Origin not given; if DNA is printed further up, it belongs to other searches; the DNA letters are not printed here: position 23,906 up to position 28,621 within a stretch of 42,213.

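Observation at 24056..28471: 1471-aa fusion of an apparently non-catalytic M28/PA peptidase-like ectodomain with a MacB/FtsX-type permease, with no partner ATPase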

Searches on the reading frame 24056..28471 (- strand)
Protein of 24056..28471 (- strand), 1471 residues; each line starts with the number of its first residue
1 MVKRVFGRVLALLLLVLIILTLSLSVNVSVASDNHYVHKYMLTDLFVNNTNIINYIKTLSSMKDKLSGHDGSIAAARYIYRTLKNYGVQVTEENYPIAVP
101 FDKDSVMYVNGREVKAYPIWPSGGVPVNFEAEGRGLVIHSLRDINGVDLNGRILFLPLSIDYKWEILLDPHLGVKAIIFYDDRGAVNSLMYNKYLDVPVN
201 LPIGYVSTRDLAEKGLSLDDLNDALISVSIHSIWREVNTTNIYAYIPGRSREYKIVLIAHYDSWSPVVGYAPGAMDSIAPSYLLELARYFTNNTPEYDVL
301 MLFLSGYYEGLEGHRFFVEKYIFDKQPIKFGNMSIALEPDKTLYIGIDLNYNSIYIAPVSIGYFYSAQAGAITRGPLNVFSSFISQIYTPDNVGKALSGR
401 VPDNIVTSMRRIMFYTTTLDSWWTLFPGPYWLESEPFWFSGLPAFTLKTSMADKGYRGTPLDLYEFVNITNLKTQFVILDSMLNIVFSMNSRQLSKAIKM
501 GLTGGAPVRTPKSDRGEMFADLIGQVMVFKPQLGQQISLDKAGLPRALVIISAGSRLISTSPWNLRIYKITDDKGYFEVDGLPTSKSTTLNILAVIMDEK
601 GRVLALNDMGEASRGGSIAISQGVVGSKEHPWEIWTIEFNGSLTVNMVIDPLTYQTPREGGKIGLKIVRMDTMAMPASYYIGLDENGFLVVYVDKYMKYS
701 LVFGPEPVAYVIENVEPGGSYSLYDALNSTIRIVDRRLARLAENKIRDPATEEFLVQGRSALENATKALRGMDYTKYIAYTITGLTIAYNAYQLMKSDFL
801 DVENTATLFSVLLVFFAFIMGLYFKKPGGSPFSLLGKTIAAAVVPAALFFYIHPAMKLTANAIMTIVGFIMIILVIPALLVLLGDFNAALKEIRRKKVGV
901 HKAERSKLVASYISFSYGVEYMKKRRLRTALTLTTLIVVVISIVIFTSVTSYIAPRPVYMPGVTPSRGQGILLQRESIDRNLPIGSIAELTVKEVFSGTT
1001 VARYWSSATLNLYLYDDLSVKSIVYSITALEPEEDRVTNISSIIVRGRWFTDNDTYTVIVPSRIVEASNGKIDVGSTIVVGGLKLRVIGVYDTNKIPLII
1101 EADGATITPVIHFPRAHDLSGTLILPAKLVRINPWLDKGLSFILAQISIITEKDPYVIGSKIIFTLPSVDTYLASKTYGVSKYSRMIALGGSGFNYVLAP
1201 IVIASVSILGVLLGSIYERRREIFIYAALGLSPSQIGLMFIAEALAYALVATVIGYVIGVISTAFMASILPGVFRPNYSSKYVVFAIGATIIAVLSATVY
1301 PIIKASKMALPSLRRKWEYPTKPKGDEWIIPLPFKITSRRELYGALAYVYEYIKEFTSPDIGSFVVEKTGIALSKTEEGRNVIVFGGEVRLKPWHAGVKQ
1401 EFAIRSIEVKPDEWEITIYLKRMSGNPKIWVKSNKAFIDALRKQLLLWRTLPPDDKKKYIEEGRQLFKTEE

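Call 6: search_protein_families(library=pfam, proteins=[window:24056-28471:-], max_evalue=0.01)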
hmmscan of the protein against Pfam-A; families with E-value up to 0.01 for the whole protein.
window:24056-28471:- (1471 aa): 3 families
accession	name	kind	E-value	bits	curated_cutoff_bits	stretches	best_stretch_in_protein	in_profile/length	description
PF02687.27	FtsX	-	1.4e-13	51.4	25.5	1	1201-1308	8-118/120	FtsX-like permease C-terminal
PF04389.22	Peptidase_M28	-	8.3e-10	39.1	21.3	1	241-329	1-87/193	Peptidase family M28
PF12704.14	MacB_PCD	-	3.3e-06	27.9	27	1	933-1093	2-157/207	MacB-like periplasmic core domain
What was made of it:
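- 24557..25696 (-): Complete MacB/FtsX-type permease unit, aa 926-1305: TM1, a ~235-aa extracytoplasmic domain and TM2-4. Pfam MacB_PCD and FtsX (call 6).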

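Call 8: search_protein_families(library=ncbifam, proteins=[window:24056-28471:-], max_evalue=0.01)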
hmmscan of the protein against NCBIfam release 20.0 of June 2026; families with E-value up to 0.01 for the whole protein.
window:24056-28471:- (1471 aa): 4 families
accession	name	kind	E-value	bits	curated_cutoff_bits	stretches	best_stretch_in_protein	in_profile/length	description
TIGR03434.1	ADOP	subfamily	9.6e-07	27.3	622.3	1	1201-1308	689-794/803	ADOP family duplicated permease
NF008076.0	PRK10814.1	exception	0.0011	18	473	1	1201-1307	275-389/399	lipoprotein-releasing ABC transporter permease subunit LolC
NF007826.0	PRK10535.1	equivalog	0.0015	16.9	966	1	1201-1302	533-626/648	macrolide ABC transporter ATP-binding protein/permease MacB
TIGR02212.1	lolCE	equivalog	0.0039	16.2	362.45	1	1201-1271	277-347/411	lipoprotein-releasing ABC transporter permease subunit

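Call 9: search_solved_structures(query=window:24056-28471:-, max_evalue=1, show_alignments=3)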
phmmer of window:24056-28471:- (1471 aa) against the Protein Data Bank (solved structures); distinct sequences matched with E-value up to 1: 12.
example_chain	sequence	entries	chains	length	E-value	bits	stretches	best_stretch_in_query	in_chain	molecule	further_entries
2ek8_A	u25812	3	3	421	6.5e-05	23.8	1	50-319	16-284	Aminopeptidase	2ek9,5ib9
5gko_A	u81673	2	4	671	7.5e-05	23.6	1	1068-1297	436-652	Macrolide export ATP-binding/permease protein MacB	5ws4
9w37_A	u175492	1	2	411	0.00036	21.4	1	1162-1308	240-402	LolF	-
9w35_A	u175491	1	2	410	0.00039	21.2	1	1162-1284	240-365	LolF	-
9w2w_A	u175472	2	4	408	0.00043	21.1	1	1162-1271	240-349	LolF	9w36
5nik_J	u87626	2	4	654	0.0006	20.6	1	1198-1280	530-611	Macrolide export ATP-binding/permease protein MacB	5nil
5xu1_M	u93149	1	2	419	0.0022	18.8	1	1201-1308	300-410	ABC transporter permeae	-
5lil_A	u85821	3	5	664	0.0048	17.6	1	1199-1306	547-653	Macrolide export ATP-binding/permease protein MacB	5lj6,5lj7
9o9x_C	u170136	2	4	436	0.0069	17.1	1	1199-1260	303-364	ABC transporter permease YtrF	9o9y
7arh_C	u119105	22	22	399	0.21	12.2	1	1201-1306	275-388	Lipoprotein-releasing ABC transporter permease subunit LolC | Lipo-releasing system transmembrane protein lolC | Lipoprotein-releasing system transmembrane prot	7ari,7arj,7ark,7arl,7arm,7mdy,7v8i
7mdx_A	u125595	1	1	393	0.29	11.7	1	1201-1305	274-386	Lipoprotein-releasing system transmembrane protein LolC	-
9f4c_A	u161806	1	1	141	0.83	10.2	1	1319-1387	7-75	Cytoskeleton-associated protein 5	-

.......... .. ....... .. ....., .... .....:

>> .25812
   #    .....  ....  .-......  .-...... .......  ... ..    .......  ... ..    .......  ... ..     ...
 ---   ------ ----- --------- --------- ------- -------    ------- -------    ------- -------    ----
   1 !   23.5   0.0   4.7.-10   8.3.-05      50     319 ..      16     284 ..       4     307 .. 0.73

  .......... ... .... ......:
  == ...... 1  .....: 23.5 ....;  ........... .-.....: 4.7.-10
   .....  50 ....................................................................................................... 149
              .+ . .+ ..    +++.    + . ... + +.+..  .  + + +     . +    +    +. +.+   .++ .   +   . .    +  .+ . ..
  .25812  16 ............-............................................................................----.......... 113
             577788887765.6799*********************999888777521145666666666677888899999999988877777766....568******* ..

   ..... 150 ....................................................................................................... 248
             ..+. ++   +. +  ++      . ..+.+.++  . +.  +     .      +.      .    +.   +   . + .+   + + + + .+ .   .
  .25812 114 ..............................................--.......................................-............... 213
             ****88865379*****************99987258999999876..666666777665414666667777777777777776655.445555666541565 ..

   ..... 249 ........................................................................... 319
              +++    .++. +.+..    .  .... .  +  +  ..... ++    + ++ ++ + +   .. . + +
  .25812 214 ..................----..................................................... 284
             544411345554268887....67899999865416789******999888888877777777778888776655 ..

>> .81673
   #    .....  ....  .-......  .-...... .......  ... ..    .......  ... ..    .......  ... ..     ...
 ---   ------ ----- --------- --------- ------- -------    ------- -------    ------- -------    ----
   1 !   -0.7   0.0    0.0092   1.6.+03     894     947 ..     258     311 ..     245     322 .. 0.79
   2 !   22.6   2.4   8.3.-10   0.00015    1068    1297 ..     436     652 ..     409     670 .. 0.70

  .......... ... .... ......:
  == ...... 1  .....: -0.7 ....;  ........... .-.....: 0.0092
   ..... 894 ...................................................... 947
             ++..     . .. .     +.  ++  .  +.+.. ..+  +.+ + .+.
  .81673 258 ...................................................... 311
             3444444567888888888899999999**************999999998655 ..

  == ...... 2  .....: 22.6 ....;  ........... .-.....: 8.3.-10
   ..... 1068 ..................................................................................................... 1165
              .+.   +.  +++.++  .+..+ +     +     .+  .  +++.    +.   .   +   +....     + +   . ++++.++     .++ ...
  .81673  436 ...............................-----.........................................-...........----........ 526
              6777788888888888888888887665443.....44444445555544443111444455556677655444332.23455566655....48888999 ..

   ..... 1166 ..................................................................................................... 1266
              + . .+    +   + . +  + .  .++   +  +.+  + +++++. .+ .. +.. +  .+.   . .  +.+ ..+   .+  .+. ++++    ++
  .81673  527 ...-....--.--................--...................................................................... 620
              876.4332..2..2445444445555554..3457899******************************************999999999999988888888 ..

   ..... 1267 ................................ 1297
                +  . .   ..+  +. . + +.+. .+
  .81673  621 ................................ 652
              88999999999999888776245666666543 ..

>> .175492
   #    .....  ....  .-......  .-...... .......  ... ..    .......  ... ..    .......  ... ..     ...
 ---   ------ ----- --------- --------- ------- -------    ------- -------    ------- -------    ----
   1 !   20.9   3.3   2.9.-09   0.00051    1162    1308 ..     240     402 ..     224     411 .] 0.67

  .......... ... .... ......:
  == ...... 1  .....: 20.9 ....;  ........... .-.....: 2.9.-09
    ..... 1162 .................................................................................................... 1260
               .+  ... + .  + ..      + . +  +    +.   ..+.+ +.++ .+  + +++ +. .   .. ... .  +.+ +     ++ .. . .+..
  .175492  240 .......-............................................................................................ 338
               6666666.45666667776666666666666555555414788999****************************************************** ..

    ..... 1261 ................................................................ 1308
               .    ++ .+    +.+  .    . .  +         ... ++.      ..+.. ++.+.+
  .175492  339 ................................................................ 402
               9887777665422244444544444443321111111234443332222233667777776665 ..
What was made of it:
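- On Peptidase family M28 (active metallo-aminopeptidases): EE aligns with Y307-Y308 (call 9).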

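Call 10: find_homologous_proteins(query=window:24056-28471:-, max_evalue=0.001)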
Query window:24056-28471:- (1471 aa): 26 proteins with E <= 0.001 among 8000 candidates.
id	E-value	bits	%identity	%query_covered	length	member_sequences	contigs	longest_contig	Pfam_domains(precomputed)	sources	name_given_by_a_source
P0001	0.0e+0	3282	100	100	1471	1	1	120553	PF02687.28,PF04389.23,PF12704.15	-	-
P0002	0.0e+0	2054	62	97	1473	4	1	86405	PF02687.28,PF04389.23,PF12704.15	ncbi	-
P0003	0.0e+0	2004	61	97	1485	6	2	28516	PF02687.28,PF04389.23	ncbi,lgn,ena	-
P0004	0.0e+0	1970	59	100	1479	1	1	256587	PF02687.28,PF04389.23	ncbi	-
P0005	0.0e+0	1965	60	98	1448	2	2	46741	PF02687.28,PF04389.23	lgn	-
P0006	0.0e+0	1961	59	99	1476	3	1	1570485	PF02687.28,PF04389.23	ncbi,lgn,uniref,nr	ncbi:protein of unknown function DUF214 [Staphylothermus marinus F1]|uniref:FtsX-like permease famil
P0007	0.0e+0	1929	58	99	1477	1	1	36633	PF02687.28,PF04389.23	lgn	-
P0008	0.0e+0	1907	58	100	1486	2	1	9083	PF02687.28,PF04389.23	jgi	jgi:hypothetical protein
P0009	0.0e+0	1868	57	97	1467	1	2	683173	PF02687.28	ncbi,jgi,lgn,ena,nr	ncbi:MAG: hypothetical protein B6U89_00460 [Desulfurococcales archaeon ex4484_58]|nr:MAG: hypothetic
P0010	0.0e+0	1859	57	99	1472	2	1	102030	PF02687.28,PF04389.23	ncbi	-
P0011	0.0e+0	1846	57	99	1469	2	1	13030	PF02687.28,PF04389.23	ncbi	-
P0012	0.0e+0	1381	47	97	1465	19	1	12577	PF02687.28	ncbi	ncbi:MAG: FtsX-like permease family protein [Desulfurococcaceae archaeon]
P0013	3.7e-121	424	26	100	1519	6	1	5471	PF02687.28,PF04389.23,PF12704.15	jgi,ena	-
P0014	4.2e-105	371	25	62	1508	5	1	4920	PF02687.28,PF04389.23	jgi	jgi:ABC-type antimicrobial peptide transport system permease subunit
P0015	3.1e-104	368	26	98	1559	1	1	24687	PF02687.28,PF04389.23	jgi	-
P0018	1.7e-95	339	25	51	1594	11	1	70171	PF02687.28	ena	-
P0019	1.2e-85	306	28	50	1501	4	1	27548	PF02687.28,PF04389.23,PF12704.15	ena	-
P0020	2.8e-82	295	25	50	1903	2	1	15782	PF02687.28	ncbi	-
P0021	4.7e-82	294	28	48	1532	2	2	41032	PF02687.28,PF04389.23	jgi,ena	-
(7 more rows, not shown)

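Call 12: find_encoding_contigs(protein=P0006, flank=10000, max_places=2)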
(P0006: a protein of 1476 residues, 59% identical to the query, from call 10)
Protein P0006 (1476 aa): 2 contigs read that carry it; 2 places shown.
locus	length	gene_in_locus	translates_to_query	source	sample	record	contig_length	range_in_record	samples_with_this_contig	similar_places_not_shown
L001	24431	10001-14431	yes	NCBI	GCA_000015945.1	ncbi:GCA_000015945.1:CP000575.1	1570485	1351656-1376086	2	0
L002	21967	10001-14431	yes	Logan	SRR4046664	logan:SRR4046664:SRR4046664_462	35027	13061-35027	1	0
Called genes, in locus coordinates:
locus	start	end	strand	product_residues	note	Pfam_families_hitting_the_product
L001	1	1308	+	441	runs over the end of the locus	PF00083:Sugar_tr, PF07690:MFS_1, PF12832:MFS_1_like (faint), PF07690:MFS_1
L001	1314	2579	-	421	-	PF00232:Glyco_hydro_1, PF00150:Cellulase (weak)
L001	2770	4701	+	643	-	PF01074:Glyco_hydro_38N (weak), PF03065:Glyco_hydro_57, PF09094:AmyA-A_glucT_m, PF09095:AmyA-gluTrfs_C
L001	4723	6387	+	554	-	PF08323:Glyco_transf_5, PF20706:GT4-conflict, PF00534:Glycos_transf_1, PF13692:Glyco_trans_1_4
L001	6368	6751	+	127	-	PF05402:PqqD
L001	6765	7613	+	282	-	-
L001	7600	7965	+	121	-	-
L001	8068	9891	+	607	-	PF14849:YidC_periplas (faint)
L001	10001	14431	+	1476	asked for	PF04389:Peptidase_M28 (weak), PF02687:FtsX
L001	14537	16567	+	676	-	PF20581:DUF6785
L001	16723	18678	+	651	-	PF03169:OPT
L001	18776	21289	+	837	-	PF03065:Glyco_hydro_57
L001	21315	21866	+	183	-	-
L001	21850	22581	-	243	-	PF02463:SMC_N (faint), PF00005:ABC_tran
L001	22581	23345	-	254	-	PF00005:ABC_tran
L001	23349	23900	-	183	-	PF02687:FtsX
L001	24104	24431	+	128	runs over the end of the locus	-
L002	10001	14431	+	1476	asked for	PF04389:Peptidase_M28 (weak), PF02687:FtsX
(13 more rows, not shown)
